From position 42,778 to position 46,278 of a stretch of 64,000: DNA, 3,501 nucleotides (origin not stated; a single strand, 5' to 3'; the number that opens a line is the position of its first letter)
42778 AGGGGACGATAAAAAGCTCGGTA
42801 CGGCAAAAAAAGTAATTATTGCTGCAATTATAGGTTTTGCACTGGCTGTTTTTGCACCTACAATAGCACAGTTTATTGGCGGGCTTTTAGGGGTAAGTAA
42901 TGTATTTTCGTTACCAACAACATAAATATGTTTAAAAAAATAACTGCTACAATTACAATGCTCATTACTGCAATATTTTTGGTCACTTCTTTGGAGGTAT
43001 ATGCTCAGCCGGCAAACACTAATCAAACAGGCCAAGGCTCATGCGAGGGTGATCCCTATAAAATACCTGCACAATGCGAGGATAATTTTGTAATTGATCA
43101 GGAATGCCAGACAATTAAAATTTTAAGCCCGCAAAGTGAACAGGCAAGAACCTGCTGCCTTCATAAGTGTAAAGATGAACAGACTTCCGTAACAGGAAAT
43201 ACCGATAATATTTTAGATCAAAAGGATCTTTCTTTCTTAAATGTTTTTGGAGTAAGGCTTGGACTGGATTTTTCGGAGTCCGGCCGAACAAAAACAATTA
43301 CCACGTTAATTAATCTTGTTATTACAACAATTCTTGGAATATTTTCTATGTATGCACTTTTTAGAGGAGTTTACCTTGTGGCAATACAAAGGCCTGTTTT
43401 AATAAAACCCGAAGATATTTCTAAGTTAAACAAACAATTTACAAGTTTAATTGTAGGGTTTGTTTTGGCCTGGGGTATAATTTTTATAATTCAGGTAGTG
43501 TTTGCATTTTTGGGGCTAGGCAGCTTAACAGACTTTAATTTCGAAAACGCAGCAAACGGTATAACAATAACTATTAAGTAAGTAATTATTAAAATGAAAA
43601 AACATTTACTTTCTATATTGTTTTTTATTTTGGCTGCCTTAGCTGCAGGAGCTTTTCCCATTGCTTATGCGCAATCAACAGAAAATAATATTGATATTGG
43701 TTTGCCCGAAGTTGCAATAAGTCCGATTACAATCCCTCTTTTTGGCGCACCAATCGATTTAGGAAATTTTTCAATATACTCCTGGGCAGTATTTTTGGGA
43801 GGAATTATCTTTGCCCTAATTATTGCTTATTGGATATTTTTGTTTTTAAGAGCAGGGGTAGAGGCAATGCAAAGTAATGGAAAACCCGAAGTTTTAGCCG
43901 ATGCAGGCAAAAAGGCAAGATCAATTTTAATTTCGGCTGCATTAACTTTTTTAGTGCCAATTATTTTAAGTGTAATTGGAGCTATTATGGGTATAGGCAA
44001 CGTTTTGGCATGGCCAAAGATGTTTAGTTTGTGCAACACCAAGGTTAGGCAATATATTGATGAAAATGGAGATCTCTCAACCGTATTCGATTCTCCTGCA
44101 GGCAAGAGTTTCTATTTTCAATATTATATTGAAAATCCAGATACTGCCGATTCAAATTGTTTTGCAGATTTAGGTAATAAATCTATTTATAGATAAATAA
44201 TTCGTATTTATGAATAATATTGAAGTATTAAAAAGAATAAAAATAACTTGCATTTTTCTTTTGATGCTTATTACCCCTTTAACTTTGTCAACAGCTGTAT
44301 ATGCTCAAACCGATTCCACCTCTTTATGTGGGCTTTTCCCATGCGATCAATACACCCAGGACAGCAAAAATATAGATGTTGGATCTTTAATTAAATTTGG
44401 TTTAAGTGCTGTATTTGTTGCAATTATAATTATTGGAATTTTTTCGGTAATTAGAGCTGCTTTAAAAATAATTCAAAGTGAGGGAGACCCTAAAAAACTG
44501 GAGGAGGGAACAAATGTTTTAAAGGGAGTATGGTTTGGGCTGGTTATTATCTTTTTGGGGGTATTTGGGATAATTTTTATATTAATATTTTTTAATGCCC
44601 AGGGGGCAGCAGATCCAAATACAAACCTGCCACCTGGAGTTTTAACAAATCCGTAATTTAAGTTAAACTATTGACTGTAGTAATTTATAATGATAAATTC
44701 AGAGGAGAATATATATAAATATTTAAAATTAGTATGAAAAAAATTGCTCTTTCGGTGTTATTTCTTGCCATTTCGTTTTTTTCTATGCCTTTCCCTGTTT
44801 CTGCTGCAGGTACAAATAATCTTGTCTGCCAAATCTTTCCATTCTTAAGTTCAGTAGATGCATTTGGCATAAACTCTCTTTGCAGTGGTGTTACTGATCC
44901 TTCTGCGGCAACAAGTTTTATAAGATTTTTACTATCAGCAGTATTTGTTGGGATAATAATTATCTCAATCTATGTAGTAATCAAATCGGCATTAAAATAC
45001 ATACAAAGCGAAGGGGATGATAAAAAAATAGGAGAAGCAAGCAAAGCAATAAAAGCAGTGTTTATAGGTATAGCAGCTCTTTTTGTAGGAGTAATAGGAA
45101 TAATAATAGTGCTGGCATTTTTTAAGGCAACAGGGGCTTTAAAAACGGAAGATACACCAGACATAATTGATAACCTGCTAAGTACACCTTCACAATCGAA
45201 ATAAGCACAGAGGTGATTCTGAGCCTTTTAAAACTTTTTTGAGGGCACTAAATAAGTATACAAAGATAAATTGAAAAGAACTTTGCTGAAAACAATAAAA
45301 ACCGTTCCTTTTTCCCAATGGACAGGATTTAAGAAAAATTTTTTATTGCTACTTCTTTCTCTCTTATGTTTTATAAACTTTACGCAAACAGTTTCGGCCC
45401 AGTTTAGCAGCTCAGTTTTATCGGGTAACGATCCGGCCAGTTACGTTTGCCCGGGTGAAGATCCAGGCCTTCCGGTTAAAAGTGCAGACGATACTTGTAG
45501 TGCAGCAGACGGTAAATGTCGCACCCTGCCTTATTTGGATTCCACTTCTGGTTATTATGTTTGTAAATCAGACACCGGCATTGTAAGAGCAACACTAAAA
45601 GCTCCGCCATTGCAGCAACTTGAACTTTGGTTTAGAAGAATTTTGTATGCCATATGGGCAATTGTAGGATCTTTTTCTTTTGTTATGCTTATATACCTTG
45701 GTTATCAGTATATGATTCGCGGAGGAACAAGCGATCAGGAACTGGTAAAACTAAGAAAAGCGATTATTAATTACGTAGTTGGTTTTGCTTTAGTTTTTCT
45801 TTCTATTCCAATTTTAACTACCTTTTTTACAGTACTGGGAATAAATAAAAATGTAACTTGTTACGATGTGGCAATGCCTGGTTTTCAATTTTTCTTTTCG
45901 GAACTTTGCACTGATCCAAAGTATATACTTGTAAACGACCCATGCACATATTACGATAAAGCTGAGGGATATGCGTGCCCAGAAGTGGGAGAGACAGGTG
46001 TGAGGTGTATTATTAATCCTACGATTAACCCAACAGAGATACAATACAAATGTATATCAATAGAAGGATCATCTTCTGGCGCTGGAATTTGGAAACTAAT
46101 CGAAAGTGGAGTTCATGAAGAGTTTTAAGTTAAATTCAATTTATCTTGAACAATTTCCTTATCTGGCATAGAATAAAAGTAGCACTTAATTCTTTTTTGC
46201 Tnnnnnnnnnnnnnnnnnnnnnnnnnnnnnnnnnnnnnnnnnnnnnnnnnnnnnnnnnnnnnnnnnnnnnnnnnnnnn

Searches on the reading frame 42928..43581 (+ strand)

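Call 3: search_protein_families(library=pfam, proteins=[window:42928-43581:+], max_evalue=0.01)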
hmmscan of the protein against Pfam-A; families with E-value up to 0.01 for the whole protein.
window:42928-43581:+ (217 aa): 0 families

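Call 79: search_protein_families(library=ncbifam, proteins=[window:42928-43581:+], max_evalue=0.01)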
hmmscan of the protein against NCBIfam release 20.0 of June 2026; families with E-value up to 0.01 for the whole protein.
window:42928-43581:+ (217 aa): 1 family
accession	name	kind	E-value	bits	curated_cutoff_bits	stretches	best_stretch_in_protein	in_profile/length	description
NF009526.0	PRK12888.1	equivalog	0.0084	15.5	364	0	105-179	210-282/301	4-hydroxybenzoate octaprenyltransferase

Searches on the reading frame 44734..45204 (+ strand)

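Call 3: search_protein_families(library=pfam, proteins=[window:44734-45204:+], max_evalue=0.01)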
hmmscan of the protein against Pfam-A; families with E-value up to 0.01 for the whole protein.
window:44734-45204:+ (156 aa): 1 family
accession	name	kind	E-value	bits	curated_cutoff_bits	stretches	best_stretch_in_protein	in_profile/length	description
PF06157.16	DUF973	-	0.0012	18.5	26.4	1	47-127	45-122/309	Protein of unknown function (DUF973)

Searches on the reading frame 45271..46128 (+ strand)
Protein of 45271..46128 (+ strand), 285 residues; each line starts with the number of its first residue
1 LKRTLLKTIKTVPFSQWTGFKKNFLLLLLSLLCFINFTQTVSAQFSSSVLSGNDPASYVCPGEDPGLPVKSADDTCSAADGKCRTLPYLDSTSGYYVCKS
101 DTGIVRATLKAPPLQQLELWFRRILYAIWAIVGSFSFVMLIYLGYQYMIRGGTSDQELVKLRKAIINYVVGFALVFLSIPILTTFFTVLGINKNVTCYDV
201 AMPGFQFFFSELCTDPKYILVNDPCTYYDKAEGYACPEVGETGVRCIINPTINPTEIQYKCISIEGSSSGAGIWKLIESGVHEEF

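Call 3: search_protein_families(library=pfam, proteins=[window:45271-46128:+], max_evalue=0.01)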
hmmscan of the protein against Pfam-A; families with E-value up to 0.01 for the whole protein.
window:45271-46128:+ (285 aa): 2 families
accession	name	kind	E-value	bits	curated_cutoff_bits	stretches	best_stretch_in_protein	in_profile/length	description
PF18895.5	T4SS_pilin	-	2.3e-09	37.6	26.6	1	116-186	4-71/71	Type IV secretion system pilin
PF04290.18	DctQ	-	0.0018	18.6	28.3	1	117-187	57-128/132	Tripartite ATP-independent periplasmic transporters, DctQ component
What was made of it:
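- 42506..46128 (+): Six tandem VirB2/TrbC-like (T4SS_pilin) genes, probably co-transcribed with the Clp gene (inferred from the 9-nt gap and the absence of a called terminator). PF18895 hits for genes 1 and 6 (call 3).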
